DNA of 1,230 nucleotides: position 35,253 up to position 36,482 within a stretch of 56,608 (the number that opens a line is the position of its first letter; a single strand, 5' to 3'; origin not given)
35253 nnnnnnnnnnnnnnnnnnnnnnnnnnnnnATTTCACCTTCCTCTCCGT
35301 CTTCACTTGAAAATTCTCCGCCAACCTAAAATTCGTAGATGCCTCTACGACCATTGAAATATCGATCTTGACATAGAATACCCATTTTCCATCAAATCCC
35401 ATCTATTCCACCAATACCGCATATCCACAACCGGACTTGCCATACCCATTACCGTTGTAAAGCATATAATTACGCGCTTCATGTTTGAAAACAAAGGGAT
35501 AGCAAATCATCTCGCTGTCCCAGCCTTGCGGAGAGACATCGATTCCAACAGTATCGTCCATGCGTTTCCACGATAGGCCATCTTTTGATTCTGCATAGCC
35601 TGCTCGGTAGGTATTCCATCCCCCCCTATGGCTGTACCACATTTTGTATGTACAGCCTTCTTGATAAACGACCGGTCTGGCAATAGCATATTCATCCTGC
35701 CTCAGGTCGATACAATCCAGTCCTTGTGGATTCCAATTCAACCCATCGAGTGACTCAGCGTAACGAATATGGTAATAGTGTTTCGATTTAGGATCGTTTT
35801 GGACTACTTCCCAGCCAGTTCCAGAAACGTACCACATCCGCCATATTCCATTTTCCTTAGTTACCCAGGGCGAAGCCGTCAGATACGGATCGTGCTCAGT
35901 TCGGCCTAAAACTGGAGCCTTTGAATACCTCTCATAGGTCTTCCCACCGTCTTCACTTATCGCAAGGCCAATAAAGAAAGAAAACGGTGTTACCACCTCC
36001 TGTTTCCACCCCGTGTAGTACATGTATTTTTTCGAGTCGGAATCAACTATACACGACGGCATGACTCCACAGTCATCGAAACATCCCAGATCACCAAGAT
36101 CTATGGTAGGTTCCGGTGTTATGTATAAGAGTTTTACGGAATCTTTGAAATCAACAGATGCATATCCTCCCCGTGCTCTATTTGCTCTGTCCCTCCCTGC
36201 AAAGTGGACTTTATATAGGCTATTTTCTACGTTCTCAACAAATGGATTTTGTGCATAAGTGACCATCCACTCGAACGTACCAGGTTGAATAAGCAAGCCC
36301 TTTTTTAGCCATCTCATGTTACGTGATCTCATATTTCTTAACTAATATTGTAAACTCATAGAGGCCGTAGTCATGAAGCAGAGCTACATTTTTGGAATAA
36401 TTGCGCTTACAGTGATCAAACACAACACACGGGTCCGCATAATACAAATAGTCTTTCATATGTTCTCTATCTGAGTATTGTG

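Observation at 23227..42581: Flagellin-adjacent glycan island combining a 4-amino-4,6-dideoxyhexose toolkit with an ACP-dependent acyl branch (FkbH, ACP, SDR, B12-radical SAM)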

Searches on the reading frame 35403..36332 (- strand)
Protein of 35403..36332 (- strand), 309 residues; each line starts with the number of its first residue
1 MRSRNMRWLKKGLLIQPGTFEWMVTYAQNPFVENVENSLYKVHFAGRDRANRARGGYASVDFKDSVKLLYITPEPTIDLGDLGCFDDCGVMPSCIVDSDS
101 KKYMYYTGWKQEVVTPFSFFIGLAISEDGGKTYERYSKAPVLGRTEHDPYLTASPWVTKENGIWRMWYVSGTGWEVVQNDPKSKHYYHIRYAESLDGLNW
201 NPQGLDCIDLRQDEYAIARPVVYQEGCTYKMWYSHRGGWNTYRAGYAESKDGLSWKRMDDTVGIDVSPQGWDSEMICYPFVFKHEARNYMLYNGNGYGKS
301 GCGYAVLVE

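Call 4: search_protein_families(library=pfam, proteins=[window:35403-36332:-])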
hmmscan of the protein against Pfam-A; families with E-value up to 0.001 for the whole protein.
window:35403-36332:- (309 aa): 2 families
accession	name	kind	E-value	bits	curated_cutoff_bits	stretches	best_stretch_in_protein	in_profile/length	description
PF04616.20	Glyco_hydro_43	-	6.1e-05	22.9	32.2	1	92-178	124-200/288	Glycosyl hydrolases family 43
PF04041.19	Glyco_hydro_130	-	7.9e-05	22.2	26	0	182-261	62-142/320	beta-1,4-mannooligosaccharide phosphorylase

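Call 6: search_protein_families(library=ncbifam, proteins=[window:35403-36332:-], max_evalue=0.01)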
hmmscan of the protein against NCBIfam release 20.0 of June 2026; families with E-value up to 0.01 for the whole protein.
window:35403-36332:- (309 aa): 1 family
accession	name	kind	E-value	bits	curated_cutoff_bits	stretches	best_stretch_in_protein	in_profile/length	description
NF052550.1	BManbPhaseBMBP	equivalog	1.2e-08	34.7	450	0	243-297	59-111/296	beta-1,2-mannobiose phosphorylase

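Call 26: search_solved_structures(query=window:35403-36332:-, max_evalue=1)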
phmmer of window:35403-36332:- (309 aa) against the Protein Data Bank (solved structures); distinct sequences matched with E-value up to 1: 9.
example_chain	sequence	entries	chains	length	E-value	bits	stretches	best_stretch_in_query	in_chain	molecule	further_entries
7fip_A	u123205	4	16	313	0.0006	22.2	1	119-296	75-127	Beta-1,2-mannobiose phosphorylase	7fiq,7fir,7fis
1w2t_A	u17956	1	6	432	0.015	17.6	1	88-193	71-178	BETA FRUCTOSIDASE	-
1uyp_A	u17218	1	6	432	0.027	16.7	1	88-174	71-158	BETA-FRUCTOSIDASE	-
4onz_A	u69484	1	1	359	0.039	16.2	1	238-264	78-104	putative glycoside hydrolase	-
4ak5_A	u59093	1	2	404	0.066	15.5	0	82-133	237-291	ANHYDRO-ALPHA-L-GALACTOSIDASE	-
4qqs_A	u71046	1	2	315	0.073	15.3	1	278-306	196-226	Glycoside hydrolase family 43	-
9fj8_A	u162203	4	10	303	0.074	15.3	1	241-296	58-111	1,2-beta-oligomannan phosphorylase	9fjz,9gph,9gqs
4ak6_A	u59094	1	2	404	0.082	15.1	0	239-293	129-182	ANHYDRO-ALPHA-L-GALACTOSIDASE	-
4ak7_A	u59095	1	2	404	0.091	15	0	82-130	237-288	ANHYDRO-ALPHA-L-GALACTOSIDASE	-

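Call 55: find_homologous_proteins(query=window:35403-36317:-)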
Query window:35403-36317:- (304 aa): 7797 proteins with E <= 0.001 among 8000 candidates; the best 120 are listed.
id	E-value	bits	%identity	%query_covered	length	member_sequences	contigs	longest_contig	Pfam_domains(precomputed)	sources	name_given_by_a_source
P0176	3.3e-216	735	100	100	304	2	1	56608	-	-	-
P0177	3.2e-162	557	74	100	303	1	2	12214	PF04041.20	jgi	-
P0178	4.8e-159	547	74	100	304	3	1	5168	-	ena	-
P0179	5.5e-159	547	74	100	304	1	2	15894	PF04041.20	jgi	jgi:hypothetical protein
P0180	3.3e-152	524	73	100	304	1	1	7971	PF04041.20,PF04616.21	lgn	-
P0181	1.7e-150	519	69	100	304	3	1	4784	PF04041.20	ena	-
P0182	1.9e-149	515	69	99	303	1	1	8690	-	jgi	jgi:hypothetical protein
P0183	9.1e-149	513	68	100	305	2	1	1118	PF04041.20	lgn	-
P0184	7.0e-148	510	69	100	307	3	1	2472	PF04616.21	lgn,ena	-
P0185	1.8e-147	509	69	100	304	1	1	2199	PF04616.21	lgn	-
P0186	4.7e-147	508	70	99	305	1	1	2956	-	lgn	-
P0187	7.0e-147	507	67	100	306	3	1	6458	PF04041.20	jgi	-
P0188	5.5e-146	504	68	100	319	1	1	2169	PF04041.20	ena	-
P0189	8.2e-146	503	69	100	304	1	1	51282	-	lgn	-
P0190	9.2e-146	503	68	100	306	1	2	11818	PF04041.20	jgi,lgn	-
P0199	1.1e-137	477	66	99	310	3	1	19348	PF04041.20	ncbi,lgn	ncbi:MAG: hypothetical protein ACE5EZ_03185 [Thermodesulfobacteriota bacterium]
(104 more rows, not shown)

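Call 64: predict_structure(alignment_id=A3)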
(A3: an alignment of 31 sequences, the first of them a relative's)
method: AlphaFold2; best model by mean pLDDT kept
length: 304 residues; sequences in the alignment: 31
mean_pLDDT: 93.9   pTM: 0.92
mean pLDDT of the five models: 93.9, 92.7, 92.1, 88.8, 88.7
residues with pLDDT >= 90: 257; 70-90: 45; 50-70: 2; < 50: 0
segments of 3 or more residues with pLDDT < 50: none
pLDDT, mean of each block of 10 residues (from residue 1): 96 96 96 96 97 94 96 93 97 96 88 94 94 94 92 96 92 76 96 95 90 95 96 90 97 95 95 95 95 96 93
secondary structure, 60 per line:
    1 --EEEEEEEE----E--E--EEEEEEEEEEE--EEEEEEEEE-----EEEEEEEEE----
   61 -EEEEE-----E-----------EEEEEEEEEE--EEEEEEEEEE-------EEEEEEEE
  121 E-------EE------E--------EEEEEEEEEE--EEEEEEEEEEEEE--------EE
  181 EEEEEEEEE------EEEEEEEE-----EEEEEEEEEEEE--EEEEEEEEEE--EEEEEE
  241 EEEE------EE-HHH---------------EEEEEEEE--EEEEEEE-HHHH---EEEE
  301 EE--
elements in order: E3-10 E21-31 E34-42 E48-56 E62-66 E84-93 E96-105 E113-121 E146-155 E158-170 E179-189 E196-203 E209-220 E223-232 E235-244 E272-279 E282-288 H290-293 E297-302

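Call 68: fold_search(model_id=the predicted structure, library=pdb)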
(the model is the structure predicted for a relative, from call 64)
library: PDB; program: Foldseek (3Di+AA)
matches with E <= 10: 720; with E <= 0.001: 263
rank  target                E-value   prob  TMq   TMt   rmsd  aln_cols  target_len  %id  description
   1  5mui_A                9.5e-13  1.00  0.76  0.66   4.5       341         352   16  Glycoside hydrolase BT_0996 (released 2017-03-22)
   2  5mt2                  2.0e-12  1.00  0.73  0.64   5.0       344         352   15  Glycoside hydrolase BT_0996 (released 2017-03-22)
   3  9fj8_A                4.1e-10  1.00  0.73  0.74   4.5       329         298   18  Teth514_1788 1,2-beta-oligomannan phosphorylase in complex with mannotetraose (released 2025-06-11)
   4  9gph_A                4.3e-10  1.00  0.71  0.72   4.6       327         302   17  Teth514_1788 1,2-beta-oligomannan phosphorylase in complex with mannose (-1) and phosphate (released 2025-09-17)
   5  9fj8_B                8.3e-10  1.00  0.72  0.74   4.6       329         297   18  Teth514_1788 1,2-beta-oligomannan phosphorylase in complex with mannotetraose (released 2025-06-11)
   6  9gph_B                1.8e-09  1.00  0.69  0.70   5.0       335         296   19  Teth514_1788 1,2-beta-oligomannan phosphorylase in complex with mannose (-1) and phosphate (released 2025-09-17)
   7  7vco                  3.1e-09  1.00  0.65  0.42   5.1       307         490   18  Frischella perrara beta-fructofuranosidase (released 2022-03-09)
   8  7fip_B                4.1e-09  1.00  0.71  0.71   4.7       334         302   17  The native structure of beta-1,2-mannobiose phosphorylase from Thermoanaerobacter sp. (released 2022-01-05)
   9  5ta7_B                4.3e-09  1.00  0.63  0.53   5.8       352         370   12  Crystal structure of BuGH117Bwt (released 2017-09-13)
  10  5ta7_A                4.7e-09  1.00  0.62  0.53   5.8       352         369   12  Crystal structure of BuGH117Bwt (released 2017-09-13)
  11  7bwc_A                8.0e-09  1.00  0.67  0.46   4.7       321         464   15  Bombyx mori GH32 beta-fructofuranosidase BmSUC1 mutant D63A in complex with sucrose (released 2020-11-04)
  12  4qqs_B                8.0e-09  1.00  0.66  0.65   5.2       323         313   17  Crystal structure of a thermostable family-43 glycoside hydrolase (released 2015-03-11)
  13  4ak6_A                8.0e-09  1.00  0.61  0.52   6.2       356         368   13  BpGH117_H302E mutant glycoside hydrolase (released 2012-03-21)
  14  7fip_A                8.8e-09  1.00  0.72  0.72   4.6       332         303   17  The native structure of beta-1,2-mannobiose phosphorylase from Thermoanaerobacter sp. (released 2022-01-05)
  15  4qqs_A                1.0e-08  1.00  0.66  0.64   5.4       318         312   16  Crystal structure of a thermostable family-43 glycoside hydrolase (released 2015-03-11)
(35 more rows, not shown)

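Call 84: find_related_loci(query=A3, collection=metagenome_contigs, flank=10000)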
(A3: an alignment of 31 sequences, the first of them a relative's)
Query A3 (304 aa) in metagenome_contigs; peptide patterns used: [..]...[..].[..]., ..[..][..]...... (x = any residue, [..] = any of these).
600 stretches matched a pattern (row limit reached: there are more); 571 encode a relative of the query (tblastn E <= 1e-3); the best 80 are kept; 80 distinct loci.
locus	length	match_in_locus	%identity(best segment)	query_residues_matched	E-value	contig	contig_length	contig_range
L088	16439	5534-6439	62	1-302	8e-133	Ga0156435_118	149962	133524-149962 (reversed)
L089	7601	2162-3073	61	1-304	4e-132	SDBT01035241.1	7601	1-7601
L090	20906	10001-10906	62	1-302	9e-125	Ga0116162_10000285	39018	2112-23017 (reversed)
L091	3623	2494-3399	59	1-304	1e-124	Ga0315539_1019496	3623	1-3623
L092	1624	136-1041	59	1-304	3e-127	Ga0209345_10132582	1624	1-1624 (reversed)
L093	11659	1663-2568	57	1-304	3e-115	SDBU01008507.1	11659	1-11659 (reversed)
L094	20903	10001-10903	57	1-304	1e-111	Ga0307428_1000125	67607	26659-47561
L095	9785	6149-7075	56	1-304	8e-111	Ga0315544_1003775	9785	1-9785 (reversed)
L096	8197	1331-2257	56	1-304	8e-111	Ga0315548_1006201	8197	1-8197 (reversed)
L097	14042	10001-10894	53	3-301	1e-106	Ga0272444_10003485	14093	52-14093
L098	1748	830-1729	52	1-302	1e-111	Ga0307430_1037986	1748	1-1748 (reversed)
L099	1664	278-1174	54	1-302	2e-111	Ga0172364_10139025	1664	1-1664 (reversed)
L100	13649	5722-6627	53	1-304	3e-103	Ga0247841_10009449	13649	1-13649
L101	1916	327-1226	53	1-301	2e-108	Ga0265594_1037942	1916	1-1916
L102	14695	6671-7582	51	1-304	8e-102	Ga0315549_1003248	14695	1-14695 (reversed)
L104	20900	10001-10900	51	2-303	4e-100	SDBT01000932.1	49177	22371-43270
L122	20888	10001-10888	52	3-302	4e-96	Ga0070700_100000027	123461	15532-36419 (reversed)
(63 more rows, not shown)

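Call 87: search_protein_families(library=pfam, proteins=[L104:7746-8690:+, L104:10899-11828:+, L122:7755-8699:+, L122:10864-11694:+, L088:1852-3402:+, L088:649-1620:+, L088:9929-10738:+, L088:10735-12675:+, L090:3871-4827:+, L090:10870-11805:+], max_evalue=0.001)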
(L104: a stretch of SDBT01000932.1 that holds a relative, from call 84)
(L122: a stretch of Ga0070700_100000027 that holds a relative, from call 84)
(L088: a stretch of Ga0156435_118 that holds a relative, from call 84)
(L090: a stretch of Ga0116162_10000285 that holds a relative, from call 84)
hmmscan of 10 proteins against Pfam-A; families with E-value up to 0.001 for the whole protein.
L104:7746-8690:+ (315 aa): 2 families
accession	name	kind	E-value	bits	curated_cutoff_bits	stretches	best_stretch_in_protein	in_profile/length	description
PF00535.33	Glycos_transf_2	-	6e-27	95.1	23.3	1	8-169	1-164/168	Glycosyl transferase family 2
PF10111.15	Glyco_tranf_2_2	-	1.1e-05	25.5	27.3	1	24-109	16-102/276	Glycosyltransferase like family 2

L104:10899-11828:+ (310 aa): 5 families
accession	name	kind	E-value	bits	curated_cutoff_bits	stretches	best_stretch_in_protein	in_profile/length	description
PF08241.18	Methyltransf_11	-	1.3e-15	58.2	21.2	1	105-196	1-94/95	Methyltransferase domain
PF13649.12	Methyltransf_25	-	2.5e-15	57.4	27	1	105-193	2-97/97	Methyltransferase domain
PF13489.12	Methyltransf_23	-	9.7e-15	55.1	27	1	92-226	14-152/164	Methyltransferase domain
PF08242.18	Methyltransf_12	-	3e-13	50.8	30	1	105-194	1-97/98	Methyltransferase domain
PF13847.12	Methyltransf_31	-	3.5e-12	46.7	27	1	102-201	5-113/145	Methyltransferase domain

L122:7755-8699:+ (315 aa): 2 families
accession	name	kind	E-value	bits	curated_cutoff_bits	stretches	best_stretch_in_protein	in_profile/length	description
PF00535.33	Glycos_transf_2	-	1.7e-30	106.6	23.3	1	4-164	1-164/168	Glycosyl transferase family 2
PF10111.15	Glyco_tranf_2_2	-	8.7e-05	22.6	27.3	1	21-106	17-103/276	Glycosyltransferase like family 2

L122:10864-11694:+ (277 aa): 1 family
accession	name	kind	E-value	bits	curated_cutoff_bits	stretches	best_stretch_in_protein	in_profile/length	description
PF05721.19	PhyH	-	3.1e-29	103.2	22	1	24-213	2-212/213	Phytanoyl-CoA dioxygenase (PhyH)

L088:1852-3402:+ (517 aa): 2 families
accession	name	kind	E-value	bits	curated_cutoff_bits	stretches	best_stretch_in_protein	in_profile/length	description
PF00501.34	AMP-binding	-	3.1e-82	276.9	29.9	1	29-377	2-384/384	AMP-binding enzyme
PF13193.12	AMP-binding_C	-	1.8e-18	67.7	24.5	1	427-502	1-76/76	AMP-binding enzyme C-terminal domain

L088:649-1620:+ (324 aa): 4 families
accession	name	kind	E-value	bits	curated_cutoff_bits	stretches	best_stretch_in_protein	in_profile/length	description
PF02826.25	2-Hacid_dh_C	-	1.7e-62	210.4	25.1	1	125-298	2-178/178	D-isomer specific 2-hydroxyacid dehydrogenase, NAD binding domain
PF00389.36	2-Hacid_dh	-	1.3e-30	106.2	24.6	1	20-322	1-126/134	D-isomer specific 2-hydroxyacid dehydrogenase, catalytic domain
PF03446.21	NAD_binding_2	-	1e-06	29.3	21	1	164-266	2-112/161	NAD binding domain of 6-phosphogluconate dehydrogenase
PF07991.19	KARI_N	-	0.00038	20.5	20.6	0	159-254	2-101/165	Acetohydroxy acid isomeroreductase, NADPH-binding domain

L088:9929-10738:+ (270 aa): 4 families
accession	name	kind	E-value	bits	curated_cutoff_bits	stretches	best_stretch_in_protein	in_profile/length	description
PF08241.18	Methyltransf_11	-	1.9e-10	41.6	21.2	1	114-162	47-95/95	Methyltransferase domain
PF13489.12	Methyltransf_23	-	3.3e-09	37.1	27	1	85-197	24-162/164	Methyltransferase domain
PF13649.12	Methyltransf_25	-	0.0002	22.4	27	1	115-158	52-97/97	Methyltransferase domain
PF05148.21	Methyltransf_8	-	0.00024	21.5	27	1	78-160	67-154/219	Hypothetical methyltransferase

L088:10735-12675:+ (647 aa): 0 families

L090:3871-4827:+ (319 aa): 2 families
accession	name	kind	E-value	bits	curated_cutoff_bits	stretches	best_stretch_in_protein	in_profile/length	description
PF00535.33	Glycos_transf_2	-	1.1e-30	107.2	23.3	1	17-177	1-164/168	Glycosyl transferase family 2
PF10111.15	Glyco_tranf_2_2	-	8.9e-05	22.5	27.3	1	35-107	18-91/276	Glycosyltransferase like family 2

L090:10870-11805:+ (312 aa): 7 families
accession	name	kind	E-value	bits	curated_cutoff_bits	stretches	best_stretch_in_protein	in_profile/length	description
PF08241.18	Methyltransf_11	-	2.8e-20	73.2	21.2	1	106-199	1-95/95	Methyltransferase domain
PF13649.12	Methyltransf_25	-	3.4e-19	69.7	27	1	106-195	2-97/97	Methyltransferase domain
PF13489.12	Methyltransf_23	-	4.2e-19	69.3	27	1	92-238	14-162/164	Methyltransferase domain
PF08242.18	Methyltransf_12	-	1.6e-16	61.3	30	1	106-196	1-97/98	Methyltransferase domain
PF13847.12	Methyltransf_31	-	1.4e-15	57.7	27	1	100-211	2-115/145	Methyltransferase domain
PF01209.24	Ubie_methyltran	-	1.9e-09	37.7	20.1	1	100-201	46-153/233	ubiE/COQ5 methyltransferase family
PF02353.26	CMAS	-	0.00071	19.4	27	1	92-199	53-164/273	Mycolic acid cyclopropane synthetase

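Call 92: find_encoding_contigs(protein=P0199, flank=10000, max_places=1)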
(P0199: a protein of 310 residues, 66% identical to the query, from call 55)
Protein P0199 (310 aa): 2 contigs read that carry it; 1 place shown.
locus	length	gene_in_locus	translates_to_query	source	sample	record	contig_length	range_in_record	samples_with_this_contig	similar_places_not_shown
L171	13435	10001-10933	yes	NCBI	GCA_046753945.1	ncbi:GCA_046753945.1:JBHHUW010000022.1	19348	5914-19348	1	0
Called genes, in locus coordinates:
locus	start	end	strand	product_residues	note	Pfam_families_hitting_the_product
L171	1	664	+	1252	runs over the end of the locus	-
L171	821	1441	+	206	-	PF07027:DUF1318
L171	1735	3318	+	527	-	PF04851:ResIII (weak), PF00270:DEAD, PF00271:Helicase_C, PF25399:DeaD_dimer, PF03880:DbpA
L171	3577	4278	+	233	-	PF08889:WbqC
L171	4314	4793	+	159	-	PF13847:Methyltransf_31, PF08241:Methyltransf_11 (faint), PF13649:Methyltransf_25 (weak), PF08242:Methyltransf_12 (weak)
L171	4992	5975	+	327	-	PF00535:Glycos_transf_2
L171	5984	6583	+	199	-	PF00132:Hexapep (faint)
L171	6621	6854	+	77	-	PF00550:PP-binding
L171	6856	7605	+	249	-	PF00106:adh_short, PF08659:KR, PF23441:SDR, PF08643:DUF1776 (weak), PF13561:adh_short_C2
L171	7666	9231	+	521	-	PF00501:AMP-binding, PF13193:AMP-binding_C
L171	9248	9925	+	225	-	PF25084:LbH_EIF2B (weak), PF25087:GMPPB_C (faint), PF00132:Hexapep (weak)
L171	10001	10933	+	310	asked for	PF04041:Glyco_hydro_130 (faint)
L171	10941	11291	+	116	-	-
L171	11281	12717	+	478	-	PF03062:MBOAT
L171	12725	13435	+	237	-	?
